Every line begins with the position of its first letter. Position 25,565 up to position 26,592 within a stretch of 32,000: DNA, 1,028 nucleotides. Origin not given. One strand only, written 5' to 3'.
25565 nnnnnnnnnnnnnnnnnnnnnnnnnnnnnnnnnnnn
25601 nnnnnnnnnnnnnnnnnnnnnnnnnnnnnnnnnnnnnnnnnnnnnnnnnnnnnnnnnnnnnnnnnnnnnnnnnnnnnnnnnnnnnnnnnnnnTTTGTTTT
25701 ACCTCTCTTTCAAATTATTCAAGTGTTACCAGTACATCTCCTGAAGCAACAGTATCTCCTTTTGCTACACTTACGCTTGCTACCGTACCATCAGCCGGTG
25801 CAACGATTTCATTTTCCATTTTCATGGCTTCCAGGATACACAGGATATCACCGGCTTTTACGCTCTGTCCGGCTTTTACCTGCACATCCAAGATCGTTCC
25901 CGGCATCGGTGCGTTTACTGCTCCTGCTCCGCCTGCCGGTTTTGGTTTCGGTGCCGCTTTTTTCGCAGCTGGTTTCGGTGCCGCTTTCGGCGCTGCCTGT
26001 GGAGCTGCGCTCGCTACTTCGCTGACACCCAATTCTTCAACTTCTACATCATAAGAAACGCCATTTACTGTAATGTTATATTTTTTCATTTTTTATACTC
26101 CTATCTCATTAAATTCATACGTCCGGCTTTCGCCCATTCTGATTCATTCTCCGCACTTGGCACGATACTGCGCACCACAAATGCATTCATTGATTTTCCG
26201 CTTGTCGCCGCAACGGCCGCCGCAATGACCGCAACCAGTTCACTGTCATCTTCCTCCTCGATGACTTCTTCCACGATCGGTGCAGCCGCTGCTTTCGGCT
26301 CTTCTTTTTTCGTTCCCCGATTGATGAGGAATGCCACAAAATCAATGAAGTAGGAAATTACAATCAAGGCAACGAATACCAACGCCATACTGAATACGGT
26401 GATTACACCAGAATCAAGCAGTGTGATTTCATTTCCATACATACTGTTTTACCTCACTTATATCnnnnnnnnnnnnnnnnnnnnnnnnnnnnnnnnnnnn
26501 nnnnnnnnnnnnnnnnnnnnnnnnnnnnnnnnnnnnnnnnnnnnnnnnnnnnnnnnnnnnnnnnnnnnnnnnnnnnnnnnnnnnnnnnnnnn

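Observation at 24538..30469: Mutase-free operon that appears to import, CoA-activate and decarboxylate a dicarboxylate while pumping Na+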

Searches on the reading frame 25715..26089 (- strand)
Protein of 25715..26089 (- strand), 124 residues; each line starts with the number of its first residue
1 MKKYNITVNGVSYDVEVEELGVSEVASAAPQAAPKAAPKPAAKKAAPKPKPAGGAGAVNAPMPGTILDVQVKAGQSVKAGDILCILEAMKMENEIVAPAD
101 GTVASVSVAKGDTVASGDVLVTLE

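Call 3: search_protein_families(library=pfam, proteins=[window:25715-26089:-])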
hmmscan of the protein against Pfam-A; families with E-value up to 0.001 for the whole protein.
window:25715-26089:- (124 aa): 7 families
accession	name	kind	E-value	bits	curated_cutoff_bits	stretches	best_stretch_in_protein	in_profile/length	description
PF00364.28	Biotin_lipoyl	-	8.1e-23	80.5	22.1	1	58-123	3-73/73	Biotin-requiring enzyme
PF13533.13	Biotin_lipoyl_2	-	1.9e-14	53.4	29.8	2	58-86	3-31/32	Biotin-lipoyl like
PF13437.12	HlyD_3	-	4.5e-09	37.4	22.2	0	95-123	2-30/106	HlyD family secretion protein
PF16576.10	HlyD_D23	-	4.7e-06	26.5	30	0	92-123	108-139/214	Barrel-sandwich domain of CusB or HlyD membrane-fusion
PF05896.17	NQRA_N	-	0.00024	21.7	25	0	61-107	34-79/94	NqrA N-terminal barrel-sandwich hybrid domain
PF01597.25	GCV_H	-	0.00055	20.3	22.2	0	62-106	29-74/122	Glycine cleavage H-protein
PF00358.26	PTS_EIIA_1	-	0.00081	19.5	27.2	0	62-92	79-109/127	phosphoenolpyruvate-dependent sugar phosphotransferase system, EIIA 1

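Call 4: search_protein_families(library=ncbifam, proteins=[window:25715-26089:-])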
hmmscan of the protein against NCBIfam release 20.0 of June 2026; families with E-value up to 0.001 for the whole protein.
window:25715-26089:- (124 aa): 27 families (the best 25 are shown)
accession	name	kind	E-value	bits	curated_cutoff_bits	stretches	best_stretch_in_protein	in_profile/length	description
NF047903.1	MmDecMmdC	equivalog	2.2e-37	128.4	200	1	1-123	1-131/132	methylmalonyl-CoA decarboxylase subunit gamma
NF005117.0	PRK06549.1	equivalog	8e-33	113.8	159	1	2-123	3-129/130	acetyl-CoA carboxylase biotin carboxyl carrier protein subunit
NF004173.0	PRK05641.1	equivalog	1.8e-28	100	199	1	3-123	24-152/153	putative acetyl-CoA carboxylase biotin carboxyl carrier protein subunit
NF010643.0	PRK14040.1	subfamily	8.7e-27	93.8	892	1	2-123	480-594/595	oxaloacetate decarboxylase subunit alpha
NF006761.0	PRK09282.1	domain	2.8e-25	88.8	402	1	2-124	465-590/591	pyruvate carboxylase subunit B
TIGR01108.1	oadA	equivalog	2.5e-23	82.4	756.5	1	3-120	474-582/582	sodium-extruding oxaloacetate decarboxylase subunit alpha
NF009554.0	PRK12999.1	equivalog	1.3e-19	69.6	965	1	53-124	1075-1146/1147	pyruvate carboxylase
TIGR01235.1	pyruv_carbox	equivalog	3.9e-19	67.7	1114.45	1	53-124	1072-1143/1143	pyruvate carboxylase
NF004547.1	PRK05889.1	equivalog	1.1e-17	63.9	75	1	57-122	4-69/71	biotin/lipoyl-binding carrier protein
NF006079.0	PRK08225.1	equivalog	3.4e-16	59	95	1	58-124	4-70/70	acetyl-CoA carboxylase biotin carboxyl carrier protein subunit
TIGR02712.1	urea_carbox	equivalog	7.2e-16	57.1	1303.85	1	43-124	1120-1201/1201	urea carboxylase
NF010645.0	PRK14042.1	equivalog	1.4e-15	57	1182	1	54-124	524-594/596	pyruvate carboxylase subunit B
TIGR00531.1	BCCP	equivalog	2.2e-14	54.2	115.2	1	27-124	51-155/156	acetyl-CoA carboxylase biotin carboxyl carrier protein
NF008814.0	PRK11854.1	equivalog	1.6e-10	40.1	722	1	24-123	179-280/637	pyruvate dehydrogenase complex dihydrolipoyllysine-residue acetyltransferase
NF005457.0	PRK07051.1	equivalog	6.4e-10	39.1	87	1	69-124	24-79/80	acetyl-CoA carboxylase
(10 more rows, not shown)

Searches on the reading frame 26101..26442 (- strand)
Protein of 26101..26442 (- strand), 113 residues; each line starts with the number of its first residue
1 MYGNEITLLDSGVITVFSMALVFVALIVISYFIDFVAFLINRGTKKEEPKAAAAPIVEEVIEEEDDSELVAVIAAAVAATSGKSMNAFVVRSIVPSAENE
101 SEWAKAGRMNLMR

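Call 3: search_protein_families(library=pfam, proteins=[window:26101-26442:-])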
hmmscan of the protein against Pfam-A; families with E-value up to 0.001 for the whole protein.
window:26101-26442:- (113 aa): 1 family
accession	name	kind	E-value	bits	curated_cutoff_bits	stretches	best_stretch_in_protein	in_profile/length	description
PF04277.18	OAD_gamma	-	3.3e-17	63.4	27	1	11-79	3-74/76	Oxaloacetate decarboxylase, gamma chain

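Call 4: search_protein_families(library=ncbifam, proteins=[window:26101-26442:-])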
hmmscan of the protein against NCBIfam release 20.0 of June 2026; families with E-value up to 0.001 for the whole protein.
window:26101-26442:- (113 aa): 4 families
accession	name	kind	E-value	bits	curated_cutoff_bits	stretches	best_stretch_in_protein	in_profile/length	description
TIGR01195.1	oadG_fam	subfamily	4.2e-12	46.4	36.05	1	8-83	4-82/84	sodium pump decarboxylases, gamma subunit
NF047902.1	MmDecMmdD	equivalog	3.5e-07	30.4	150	1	1-109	1-108/112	methylmalonyl-CoA decarboxylase subunit delta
NF002792.0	PRK02919.1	subfamily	1.9e-05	25.3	93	1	4-78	2-75/82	oxaloacetate decarboxylase subunit gamma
NF003004.0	PRK03814.1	equivalog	3e-05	24.3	84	1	8-79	8-75/86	oxaloacetate decarboxylase subunit gamma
